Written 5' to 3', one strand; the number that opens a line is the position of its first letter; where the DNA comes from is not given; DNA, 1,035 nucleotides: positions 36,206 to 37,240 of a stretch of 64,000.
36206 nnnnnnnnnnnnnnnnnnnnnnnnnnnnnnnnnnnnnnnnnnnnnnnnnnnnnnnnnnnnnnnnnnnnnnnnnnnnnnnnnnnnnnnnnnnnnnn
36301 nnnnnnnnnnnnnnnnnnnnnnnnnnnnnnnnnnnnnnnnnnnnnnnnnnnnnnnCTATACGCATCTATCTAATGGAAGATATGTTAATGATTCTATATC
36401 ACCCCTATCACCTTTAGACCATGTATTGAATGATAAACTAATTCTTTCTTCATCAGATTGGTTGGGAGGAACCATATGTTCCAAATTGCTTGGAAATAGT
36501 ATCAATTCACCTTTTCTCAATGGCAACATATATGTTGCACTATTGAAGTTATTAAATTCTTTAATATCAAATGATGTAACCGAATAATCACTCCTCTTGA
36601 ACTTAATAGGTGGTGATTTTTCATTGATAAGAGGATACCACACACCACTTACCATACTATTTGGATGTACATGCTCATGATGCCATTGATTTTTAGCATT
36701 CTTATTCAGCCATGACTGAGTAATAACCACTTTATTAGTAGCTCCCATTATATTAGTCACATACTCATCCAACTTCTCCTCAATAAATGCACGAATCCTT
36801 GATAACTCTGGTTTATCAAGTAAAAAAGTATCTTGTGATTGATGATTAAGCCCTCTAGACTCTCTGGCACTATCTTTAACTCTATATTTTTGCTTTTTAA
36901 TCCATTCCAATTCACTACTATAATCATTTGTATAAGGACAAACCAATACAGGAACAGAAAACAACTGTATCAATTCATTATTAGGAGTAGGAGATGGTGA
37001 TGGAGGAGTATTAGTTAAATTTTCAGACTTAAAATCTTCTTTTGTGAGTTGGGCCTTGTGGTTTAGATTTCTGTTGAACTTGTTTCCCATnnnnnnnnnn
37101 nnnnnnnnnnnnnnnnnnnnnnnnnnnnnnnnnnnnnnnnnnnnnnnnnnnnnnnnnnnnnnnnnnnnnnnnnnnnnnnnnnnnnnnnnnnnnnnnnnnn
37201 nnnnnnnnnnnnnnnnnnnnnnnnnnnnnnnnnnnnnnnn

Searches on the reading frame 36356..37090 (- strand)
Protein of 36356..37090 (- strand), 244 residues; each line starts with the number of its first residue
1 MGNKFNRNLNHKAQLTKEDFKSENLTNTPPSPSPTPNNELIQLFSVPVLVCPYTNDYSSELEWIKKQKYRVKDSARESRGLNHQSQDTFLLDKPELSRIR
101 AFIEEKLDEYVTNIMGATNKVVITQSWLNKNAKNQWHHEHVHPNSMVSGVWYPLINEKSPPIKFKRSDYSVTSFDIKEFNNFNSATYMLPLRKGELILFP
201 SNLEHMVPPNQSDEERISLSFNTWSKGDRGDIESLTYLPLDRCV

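Call 4: search_protein_families(library=pfam, proteins=[window:36356-37090:-], max_evalue=1)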
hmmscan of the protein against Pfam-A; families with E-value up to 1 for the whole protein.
window:36356-37090:- (244 aa): 4 families
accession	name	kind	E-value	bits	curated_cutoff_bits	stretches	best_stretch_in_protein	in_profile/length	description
PF13759.12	2OG-FeII_Oxy_5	-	4.4e-21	75.6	27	1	125-222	1-101/101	Putative 2OG-Fe(II) oxygenase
PF05721.19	PhyH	-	0.013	16.2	22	1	184-217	179-212/213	Phytanoyl-CoA dioxygenase (PhyH)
PF13640.12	2OG-FeII_Oxy_3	-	0.018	16.4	27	1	184-222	56-96/98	2OG-Fe(II) oxygenase superfamily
PF07883.17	Cupin_2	-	0.16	12.1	27.2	1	190-214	39-62/70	Cupin domain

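Call 5: search_protein_families(library=ncbifam, proteins=[window:36356-37090:-], max_evalue=1)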
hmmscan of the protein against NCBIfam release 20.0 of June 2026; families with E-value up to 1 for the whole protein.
window:36356-37090:- (244 aa): 2 families
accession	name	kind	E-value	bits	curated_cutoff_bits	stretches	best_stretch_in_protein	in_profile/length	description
TIGR02466.1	TIGR02466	subfamily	3.3e-21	76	62.5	1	106-222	76-197/201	TIGR02466 family protein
NF052437.1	MPhHdxlPhnYGIM8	equivalog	0.079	12.4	500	1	189-229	179-221/260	methylphosphonate hydroxylase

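Call 9: find_homologous_proteins(query=window:36356-37090:-)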
Query window:36356-37090:- (244 aa): 913 proteins with E <= 0.001 among 1031 candidates; the best 120 are listed.
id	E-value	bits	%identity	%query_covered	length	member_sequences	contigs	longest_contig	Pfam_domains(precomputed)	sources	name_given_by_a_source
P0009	1.1e-162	557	100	100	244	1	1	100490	PF13759.13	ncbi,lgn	-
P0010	6.9e-91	322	62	96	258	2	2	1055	PF13759.13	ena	-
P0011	1.0e-90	321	59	97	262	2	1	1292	PF13759.13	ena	-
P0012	4.0e-90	320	63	95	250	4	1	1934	PF13759.13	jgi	jgi:uncharacterized protein (TIGR02466 family)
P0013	1.7e-89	317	62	96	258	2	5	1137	PF13759.13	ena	-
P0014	1.0e-88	315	58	97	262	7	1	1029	PF13759.13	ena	-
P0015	3.7e-88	313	58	98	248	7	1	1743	PF13759.13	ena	-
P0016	7.4e-88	312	58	96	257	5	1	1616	PF13759.13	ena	-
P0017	1.4e-87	311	58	97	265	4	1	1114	PF13759.13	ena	-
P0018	1.9e-87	311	59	98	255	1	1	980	PF13759.13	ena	-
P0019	2.4e-87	310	58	96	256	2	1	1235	PF13759.13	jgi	jgi:uncharacterized protein (TIGR02466 family)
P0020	3.6e-87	310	59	95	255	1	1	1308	PF13759.13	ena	-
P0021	9.1e-87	309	57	96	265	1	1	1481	PF13759.13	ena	-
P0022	1.4e-86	308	59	96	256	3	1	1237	PF13759.13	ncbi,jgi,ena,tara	tara:strand:- start:30 stop:800 length:771 start_codon:yes stop_codon:yes gene_type:complete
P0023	2.7e-86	307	60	96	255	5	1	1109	PF13759.13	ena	-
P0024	2.9e-86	307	64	85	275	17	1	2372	PF13759.13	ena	-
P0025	3.3e-86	307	59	97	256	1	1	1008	PF13759.13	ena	-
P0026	3.6e-86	307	57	95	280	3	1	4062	PF13759.13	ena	-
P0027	4.1e-86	306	60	96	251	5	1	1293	PF13759.13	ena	-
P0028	4.3e-86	306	63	85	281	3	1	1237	PF13759.13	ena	-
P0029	1.1e-85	305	59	98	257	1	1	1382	PF13759.13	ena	-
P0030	1.2e-85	305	59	95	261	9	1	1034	PF13759.13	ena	-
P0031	1.5e-85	305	58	98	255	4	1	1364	PF13759.13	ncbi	-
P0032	3.0e-85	304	57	100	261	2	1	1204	PF13759.13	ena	-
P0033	3.3e-85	303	63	85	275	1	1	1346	PF13759.13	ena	-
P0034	3.3e-85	303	63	84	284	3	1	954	PF13759.13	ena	-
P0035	3.5e-85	303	64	85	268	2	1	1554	PF13759.13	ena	-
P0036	4.6e-85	303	64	85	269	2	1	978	PF13759.13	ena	-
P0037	4.8e-85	303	63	85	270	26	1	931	PF13759.13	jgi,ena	-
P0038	5.0e-85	303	63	85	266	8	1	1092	PF13759.13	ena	-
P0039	5.2e-85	303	63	85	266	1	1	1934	PF13759.13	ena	-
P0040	5.8e-85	303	59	96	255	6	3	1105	PF13759.13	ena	-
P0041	8.0e-85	302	58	95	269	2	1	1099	PF13759.13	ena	-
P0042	8.3e-85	302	63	85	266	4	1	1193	PF13759.13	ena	-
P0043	8.4e-85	302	58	97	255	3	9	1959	PF13759.13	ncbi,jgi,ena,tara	tara:strand:+ start:211 stop:978 length:768 start_codon:yes stop_codon:yes gene_type:complete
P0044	1.0e-84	302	57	97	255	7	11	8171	PF13759.13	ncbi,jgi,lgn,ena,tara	tara:strand:- start:207 stop:974 length:768 start_codon:yes stop_codon:yes gene_type:complete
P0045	1.3e-84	301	55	100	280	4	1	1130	PF13759.13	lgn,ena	-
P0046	1.5e-84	301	63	85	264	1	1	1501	PF13759.13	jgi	-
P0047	1.6e-84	301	57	95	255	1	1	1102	PF13759.13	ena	-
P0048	1.8e-84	301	62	85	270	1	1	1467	PF13759.13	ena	-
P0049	1.9e-84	301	57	95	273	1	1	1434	PF13759.13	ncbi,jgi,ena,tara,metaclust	tara:strand:- start:69 stop:890 length:822 start_codon:yes stop_codon:yes gene_type:complete|metaclu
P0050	2.0e-84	301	63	85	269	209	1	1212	PF13759.13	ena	-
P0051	2.0e-84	301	58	97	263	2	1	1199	PF13759.13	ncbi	-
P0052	2.2e-84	301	64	85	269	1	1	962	PF13759.13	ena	-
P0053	2.3e-84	301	63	85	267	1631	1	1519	PF13759.13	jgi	-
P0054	2.4e-84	301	63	85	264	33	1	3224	PF13759.13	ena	-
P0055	2.5e-84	301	62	85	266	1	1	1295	PF13759.13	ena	-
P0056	2.5e-84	301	56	100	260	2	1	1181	PF13759.13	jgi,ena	-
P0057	2.5e-84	301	57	93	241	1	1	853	PF13759.13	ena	-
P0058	3.2e-84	300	62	85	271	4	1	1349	PF13759.13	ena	-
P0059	3.2e-84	300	60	88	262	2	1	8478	PF13759.13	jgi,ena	-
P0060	3.6e-84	300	62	85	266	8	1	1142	PF13759.13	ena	-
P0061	3.8e-84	300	63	86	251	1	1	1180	PF13759.13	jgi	-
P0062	6.0e-84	299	62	86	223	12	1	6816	PF13759.13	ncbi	-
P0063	6.1e-84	299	56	95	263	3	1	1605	PF13759.13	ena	-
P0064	6.1e-84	299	62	85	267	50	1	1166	PF13759.13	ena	-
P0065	6.2e-84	299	63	85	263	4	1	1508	PF13759.13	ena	-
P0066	6.6e-84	299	64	85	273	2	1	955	PF13759.13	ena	-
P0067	7.0e-84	299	61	85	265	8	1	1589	PF13759.13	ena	-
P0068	7.1e-84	299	62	85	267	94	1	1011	PF13759.13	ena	-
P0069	7.5e-84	299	62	85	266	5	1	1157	PF13759.13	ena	-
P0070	7.9e-84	299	59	96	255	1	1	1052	PF13759.13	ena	-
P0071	8.6e-84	299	57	95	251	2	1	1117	PF13759.13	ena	-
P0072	8.6e-84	299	62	85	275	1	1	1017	PF13759.13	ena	-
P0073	1.0e-83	299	57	95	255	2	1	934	PF13759.13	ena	-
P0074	1.1e-83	298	57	96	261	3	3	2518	PF13759.13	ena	-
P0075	1.2e-83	298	57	96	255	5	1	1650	PF13759.13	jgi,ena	-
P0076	1.2e-83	298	62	85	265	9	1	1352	PF13759.13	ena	-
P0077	1.3e-83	298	60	88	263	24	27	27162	PF13759.13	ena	-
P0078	1.3e-83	298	62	85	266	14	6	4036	PF13759.13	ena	-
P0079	1.3e-83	298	62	85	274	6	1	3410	PF13759.13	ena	-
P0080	1.4e-83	298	63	85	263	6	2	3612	PF13759.13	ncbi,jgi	-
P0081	1.5e-83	298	63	85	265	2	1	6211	PF13759.13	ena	-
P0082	1.6e-83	298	61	85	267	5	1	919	PF13759.13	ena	-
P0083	1.7e-83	298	61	85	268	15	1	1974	PF13759.13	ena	-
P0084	2.5e-83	297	62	85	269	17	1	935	PF13759.13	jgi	-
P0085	2.6e-83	297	62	85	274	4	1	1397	PF13759.13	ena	-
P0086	2.8e-83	297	57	97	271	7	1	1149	PF13759.13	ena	-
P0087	3.0e-83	297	57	96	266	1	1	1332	PF13759.13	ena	-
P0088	3.1e-83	297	64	85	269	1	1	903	PF13759.13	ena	-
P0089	3.1e-83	297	62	85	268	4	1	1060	PF13759.13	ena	-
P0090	3.1e-83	297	58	93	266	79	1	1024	PF13759.13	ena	-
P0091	3.2e-83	297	62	85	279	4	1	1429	PF13759.13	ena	-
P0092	3.8e-83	297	63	85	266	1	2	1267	PF13759.13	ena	-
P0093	3.8e-83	297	63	85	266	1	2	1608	PF13759.13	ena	-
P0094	3.9e-83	297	61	89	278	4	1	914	PF13759.13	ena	-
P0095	4.6e-83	296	60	88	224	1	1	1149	PF13759.13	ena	-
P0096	4.9e-83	296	62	85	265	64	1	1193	PF13759.13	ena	-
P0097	5.5e-83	296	58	93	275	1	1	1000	PF13759.13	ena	-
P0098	5.9e-83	296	56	96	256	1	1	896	PF13759.13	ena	-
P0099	6.1e-83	296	58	93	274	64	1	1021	PF13759.13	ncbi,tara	tara:strand:+ start:145 stop:969 length:825 start_codon:yes stop_codon:yes gene_type:complete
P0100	6.5e-83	296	62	85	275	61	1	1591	PF13759.13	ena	-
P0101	6.6e-83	296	60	85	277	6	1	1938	PF13759.13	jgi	-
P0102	7.9e-83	296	60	88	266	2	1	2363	PF13759.13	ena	-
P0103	8.2e-83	296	56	96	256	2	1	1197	PF13759.13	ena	-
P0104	1.0e-82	295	58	94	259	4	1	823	PF13759.13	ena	-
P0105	1.0e-82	295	62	85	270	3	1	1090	PF13759.13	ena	-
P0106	1.0e-82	295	61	85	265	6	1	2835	PF13759.13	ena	-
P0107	1.2e-82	295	61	85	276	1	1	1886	PF13759.13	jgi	-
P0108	1.2e-82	295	62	85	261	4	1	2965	PF13759.13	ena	-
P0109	1.2e-82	295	62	85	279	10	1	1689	PF13759.13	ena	-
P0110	1.2e-82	295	62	85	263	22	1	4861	PF13759.13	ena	-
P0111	1.4e-82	295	61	85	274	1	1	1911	PF13759.13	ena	-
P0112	1.5e-82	295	58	93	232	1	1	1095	PF13759.13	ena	-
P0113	1.5e-82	295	61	88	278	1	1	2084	PF13759.13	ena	-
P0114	1.7e-82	295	60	88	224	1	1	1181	PF13759.13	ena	-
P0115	1.7e-82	295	59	94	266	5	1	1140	PF13759.13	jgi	-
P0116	1.9e-82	294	61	85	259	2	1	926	PF13759.13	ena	-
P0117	1.9e-82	294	61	85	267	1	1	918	PF13759.13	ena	-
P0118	2.1e-82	294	61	85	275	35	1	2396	PF13759.13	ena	-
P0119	2.1e-82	294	63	85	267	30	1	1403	PF13759.13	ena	-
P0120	2.2e-82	294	59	88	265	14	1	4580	PF13759.13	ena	-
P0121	2.3e-82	294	58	93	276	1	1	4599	PF13759.13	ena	-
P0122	2.3e-82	294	62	85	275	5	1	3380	PF13759.13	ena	-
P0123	2.3e-82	294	62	85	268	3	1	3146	PF13759.13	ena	-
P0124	2.3e-82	294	60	85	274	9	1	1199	PF13759.13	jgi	-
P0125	2.3e-82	294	62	85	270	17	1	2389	PF13759.13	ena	-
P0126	2.4e-82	294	61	85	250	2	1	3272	PF13759.13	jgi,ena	-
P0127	2.5e-82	294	61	85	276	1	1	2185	PF13759.13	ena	-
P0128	2.6e-82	294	59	88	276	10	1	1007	PF13759.13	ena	-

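Call 12: find_encoding_contigs(protein=P0009, flank=3000, max_places=3)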
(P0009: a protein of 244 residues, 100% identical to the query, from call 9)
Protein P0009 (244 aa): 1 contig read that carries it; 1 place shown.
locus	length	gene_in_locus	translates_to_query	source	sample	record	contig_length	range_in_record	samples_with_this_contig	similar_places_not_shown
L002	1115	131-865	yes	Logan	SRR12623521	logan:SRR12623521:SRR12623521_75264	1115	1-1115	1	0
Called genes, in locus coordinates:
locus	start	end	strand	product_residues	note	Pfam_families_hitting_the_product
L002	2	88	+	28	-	?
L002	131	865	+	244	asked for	PF13759:2OG-FeII_Oxy_5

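Call 15: find_encoding_contigs(protein=P0077, flank=6000, max_places=3)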
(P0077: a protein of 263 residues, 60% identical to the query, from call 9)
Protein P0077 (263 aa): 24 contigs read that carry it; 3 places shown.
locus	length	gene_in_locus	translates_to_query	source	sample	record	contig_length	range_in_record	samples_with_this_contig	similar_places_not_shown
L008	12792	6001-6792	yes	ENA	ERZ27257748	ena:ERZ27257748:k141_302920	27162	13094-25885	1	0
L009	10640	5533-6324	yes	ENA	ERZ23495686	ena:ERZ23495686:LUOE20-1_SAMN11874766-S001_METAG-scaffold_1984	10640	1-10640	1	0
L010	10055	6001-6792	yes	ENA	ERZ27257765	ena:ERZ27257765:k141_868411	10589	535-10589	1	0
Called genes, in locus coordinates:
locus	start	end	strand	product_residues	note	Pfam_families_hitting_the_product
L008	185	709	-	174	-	-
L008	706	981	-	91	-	-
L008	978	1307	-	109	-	-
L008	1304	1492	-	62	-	-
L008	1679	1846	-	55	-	-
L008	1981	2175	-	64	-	-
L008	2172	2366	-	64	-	-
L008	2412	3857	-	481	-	PF04820:Trp_halogenase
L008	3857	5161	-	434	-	PF03235:GmrSD_N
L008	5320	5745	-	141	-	-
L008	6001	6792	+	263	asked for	PF13759:2OG-FeII_Oxy_5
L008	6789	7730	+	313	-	PF04055:Radical_SAM (weak), PF13186:SPASM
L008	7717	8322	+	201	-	PF13640:2OG-FeII_Oxy_3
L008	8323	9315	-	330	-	-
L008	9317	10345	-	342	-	-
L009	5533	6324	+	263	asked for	PF13759:2OG-FeII_Oxy_5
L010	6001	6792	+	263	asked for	PF13759:2OG-FeII_Oxy_5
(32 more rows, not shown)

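Call 16: find_encoding_contigs(protein=P0044, flank=6000, max_places=3)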
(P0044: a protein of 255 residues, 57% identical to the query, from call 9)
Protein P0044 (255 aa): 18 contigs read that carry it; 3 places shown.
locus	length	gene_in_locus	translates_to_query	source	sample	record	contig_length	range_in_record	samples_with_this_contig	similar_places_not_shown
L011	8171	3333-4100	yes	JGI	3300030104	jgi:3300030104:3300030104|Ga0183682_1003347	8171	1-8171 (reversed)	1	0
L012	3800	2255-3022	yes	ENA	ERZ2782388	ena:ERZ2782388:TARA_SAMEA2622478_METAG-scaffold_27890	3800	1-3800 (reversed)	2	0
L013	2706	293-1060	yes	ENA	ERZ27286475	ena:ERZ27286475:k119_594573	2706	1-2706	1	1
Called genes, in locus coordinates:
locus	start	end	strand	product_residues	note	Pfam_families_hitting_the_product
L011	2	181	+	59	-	?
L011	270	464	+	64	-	-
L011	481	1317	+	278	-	PF02086:MethyltransfD12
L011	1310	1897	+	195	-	PF13640:2OG-FeII_Oxy_3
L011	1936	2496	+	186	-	PF13640:2OG-FeII_Oxy_3 (weak)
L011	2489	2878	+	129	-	PF16790:Phage_clamp_A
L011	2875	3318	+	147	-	PF01818:Translat_reg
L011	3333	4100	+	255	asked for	PF13759:2OG-FeII_Oxy_5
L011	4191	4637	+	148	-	PF00011:HSP20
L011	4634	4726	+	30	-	-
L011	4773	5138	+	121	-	PF20198:DUF6561 (weak)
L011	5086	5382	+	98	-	PF20198:DUF6561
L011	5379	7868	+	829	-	PF03104:DNA_pol_B_exo1, PF00136:DNA_pol_B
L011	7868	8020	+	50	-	-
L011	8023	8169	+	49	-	?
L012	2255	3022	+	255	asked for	PF13759:2OG-FeII_Oxy_5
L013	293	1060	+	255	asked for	PF13759:2OG-FeII_Oxy_5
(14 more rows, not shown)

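Call 17: find_encoding_contigs(protein=P0059, flank=6000, max_places=2)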
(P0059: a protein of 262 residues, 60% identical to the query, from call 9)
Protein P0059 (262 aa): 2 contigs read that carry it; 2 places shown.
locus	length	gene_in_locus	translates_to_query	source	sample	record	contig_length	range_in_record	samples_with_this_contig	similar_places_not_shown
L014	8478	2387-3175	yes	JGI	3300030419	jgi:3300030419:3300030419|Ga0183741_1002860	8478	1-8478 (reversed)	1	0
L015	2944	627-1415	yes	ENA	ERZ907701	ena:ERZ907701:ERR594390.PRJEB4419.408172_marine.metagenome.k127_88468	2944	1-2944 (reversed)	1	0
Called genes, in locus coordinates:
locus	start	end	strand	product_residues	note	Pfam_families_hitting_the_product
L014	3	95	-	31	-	?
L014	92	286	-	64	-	-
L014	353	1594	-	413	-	-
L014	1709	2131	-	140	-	-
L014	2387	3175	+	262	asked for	PF13759:2OG-FeII_Oxy_5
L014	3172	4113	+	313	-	PF04055:Radical_SAM (weak), PF13186:SPASM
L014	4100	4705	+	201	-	PF13640:2OG-FeII_Oxy_3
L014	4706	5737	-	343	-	-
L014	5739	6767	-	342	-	-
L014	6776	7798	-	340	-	-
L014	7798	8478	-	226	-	?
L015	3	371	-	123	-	?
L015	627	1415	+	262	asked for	PF13759:2OG-FeII_Oxy_5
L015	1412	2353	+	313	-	PF04055:Radical_SAM (weak), PF13186:SPASM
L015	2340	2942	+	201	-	PF13640:2OG-FeII_Oxy_3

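Call 19: search_solved_structures(query=window:36356-37090:-, max_evalue=1, show_alignments=2)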
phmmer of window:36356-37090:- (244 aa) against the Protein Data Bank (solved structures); distinct sequences matched with E-value up to 1: 3.
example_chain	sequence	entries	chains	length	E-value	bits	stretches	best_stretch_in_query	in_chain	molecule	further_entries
2rg4_A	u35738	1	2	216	1e-08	38.1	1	123-228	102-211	Uncharacterized protein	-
3bvc_A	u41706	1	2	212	5.9e-08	35.7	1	123-228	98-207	Uncharacterized protein Ism_01780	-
3g5w_A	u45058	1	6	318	0.93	12.1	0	130-166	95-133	Multicopper oxidase type 1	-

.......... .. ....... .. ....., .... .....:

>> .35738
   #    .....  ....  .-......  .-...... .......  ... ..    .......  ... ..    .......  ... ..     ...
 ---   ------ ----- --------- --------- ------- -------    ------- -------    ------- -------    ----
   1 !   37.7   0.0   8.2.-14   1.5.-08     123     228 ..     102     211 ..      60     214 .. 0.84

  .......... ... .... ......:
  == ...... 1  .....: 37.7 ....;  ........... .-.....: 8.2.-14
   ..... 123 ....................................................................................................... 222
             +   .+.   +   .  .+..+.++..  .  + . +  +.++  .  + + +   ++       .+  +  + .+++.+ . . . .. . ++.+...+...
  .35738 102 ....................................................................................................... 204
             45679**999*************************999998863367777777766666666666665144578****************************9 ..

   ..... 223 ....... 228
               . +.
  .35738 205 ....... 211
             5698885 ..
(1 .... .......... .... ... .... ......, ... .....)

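Call 23: find_related_loci(query=A1, collection=genome_contigs, flank=5000)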
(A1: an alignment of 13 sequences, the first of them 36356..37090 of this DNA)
Query A1 (244 aa) in genome_contigs; peptide patterns used: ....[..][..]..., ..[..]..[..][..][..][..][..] (x = any residue, [..] = any of these).
43 stretches matched a pattern; 6 encode a relative of the query (tblastn E <= 1e-3); 6 distinct loci.
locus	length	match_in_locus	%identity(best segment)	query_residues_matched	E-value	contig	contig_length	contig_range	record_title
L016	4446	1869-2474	38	38-240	3e-33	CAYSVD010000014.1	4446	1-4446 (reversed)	MAG TPA_asm: uncultured Pseudohongiella sp. isolate SRP338948_co1_16 genome assembly, contig: k141_84119, whole genome s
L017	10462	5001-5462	42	80-231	4e-33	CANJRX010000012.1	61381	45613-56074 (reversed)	MAG: Candidatus Marinimicrobia bacterium isolate RH-23may17-335 genome assembly, contig: RH-23may17-C3401, whole genome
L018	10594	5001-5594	37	38-236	4e-33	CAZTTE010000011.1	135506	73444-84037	MAG TPA_asm: uncultured Pseudohongiella sp. isolate SRP200020_co5_292 genome assembly, contig: NODE_146_length_135506_co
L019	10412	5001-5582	36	40-236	2e-32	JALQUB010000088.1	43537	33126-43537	MAG: Pseudomonadales bacterium isolate DAH.7 DAH_135545, whole genome shotgun sequence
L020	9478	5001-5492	38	80-241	6e-29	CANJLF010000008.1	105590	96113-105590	MAG: Candidatus Marinimicrobia bacterium isolate RH-23may17-65 genome assembly, contig: RH-23may17-C1302, whole genome s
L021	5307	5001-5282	36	54-152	2e-13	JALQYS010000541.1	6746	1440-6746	MAG: Rhodobacteraceae bacterium isolate HJF.31 HJF_1208363, whole genome shotgun sequence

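Call 36: search_protein_families(library=phrogs, proteins=[window:36356-37090:-], max_evalue=0.1)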
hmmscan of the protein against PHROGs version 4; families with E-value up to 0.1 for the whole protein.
window:36356-37090:- (244 aa): 1 family
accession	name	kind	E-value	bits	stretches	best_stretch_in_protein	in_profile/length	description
phrog_81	-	moron, auxiliary metabolic gene and host takeover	2.2e-42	146.5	1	16-229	29-243/283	2OG-Fe(II) oxygenase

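Call 40: find_related_loci(query=window:36356-37090:-, collection=viral_contigs, flank=4000)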
Query window:36356-37090:- (244 aa) in viral_contigs; peptide patterns used: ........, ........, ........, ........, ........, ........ (x = any residue, [..] = any of these).
2 stretches matched a pattern, but none encodes a relative of the query by tblastn (E <= 1e-3).

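Call 41: find_related_loci(query=A1, collection=viral_contigs, flank=4000)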
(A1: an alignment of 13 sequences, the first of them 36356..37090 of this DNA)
Query A1 (244 aa) in viral_contigs; peptide patterns used: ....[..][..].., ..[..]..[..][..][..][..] (x = any residue, [..] = any of these).
538 stretches matched a pattern; 511 encode a relative of the query (tblastn E <= 1e-3); the best 80 are kept; 80 distinct loci.
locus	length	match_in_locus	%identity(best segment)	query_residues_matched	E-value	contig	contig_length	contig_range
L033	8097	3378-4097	57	8-244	5e-89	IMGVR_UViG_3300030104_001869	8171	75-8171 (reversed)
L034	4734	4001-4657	59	30-244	3e-88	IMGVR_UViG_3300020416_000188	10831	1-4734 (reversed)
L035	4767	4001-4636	61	37-244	8e-88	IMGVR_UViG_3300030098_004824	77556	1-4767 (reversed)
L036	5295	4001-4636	62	37-244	5e-87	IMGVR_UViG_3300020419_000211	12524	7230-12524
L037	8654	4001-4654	59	30-244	8e-87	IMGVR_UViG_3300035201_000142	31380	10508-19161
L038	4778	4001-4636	61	37-244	6e-87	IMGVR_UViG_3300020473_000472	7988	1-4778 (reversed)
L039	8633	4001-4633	60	37-244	1e-84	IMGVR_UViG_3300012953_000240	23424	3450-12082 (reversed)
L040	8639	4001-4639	60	37-244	1e-84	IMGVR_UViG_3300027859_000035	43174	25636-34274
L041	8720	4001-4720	56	14-244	8e-83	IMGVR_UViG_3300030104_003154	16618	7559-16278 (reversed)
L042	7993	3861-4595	53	7-244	6e-81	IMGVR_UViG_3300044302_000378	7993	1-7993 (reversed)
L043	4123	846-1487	58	39-244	8e-81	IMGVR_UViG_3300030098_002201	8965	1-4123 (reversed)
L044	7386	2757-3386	58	38-244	4e-80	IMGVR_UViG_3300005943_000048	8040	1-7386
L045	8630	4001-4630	56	38-244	1e-79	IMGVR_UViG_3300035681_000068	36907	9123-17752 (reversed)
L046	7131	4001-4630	57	38-244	9e-80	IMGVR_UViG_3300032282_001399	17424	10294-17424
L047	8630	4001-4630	56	38-244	1e-79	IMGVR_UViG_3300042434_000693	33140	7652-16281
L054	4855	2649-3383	51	7-244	3e-78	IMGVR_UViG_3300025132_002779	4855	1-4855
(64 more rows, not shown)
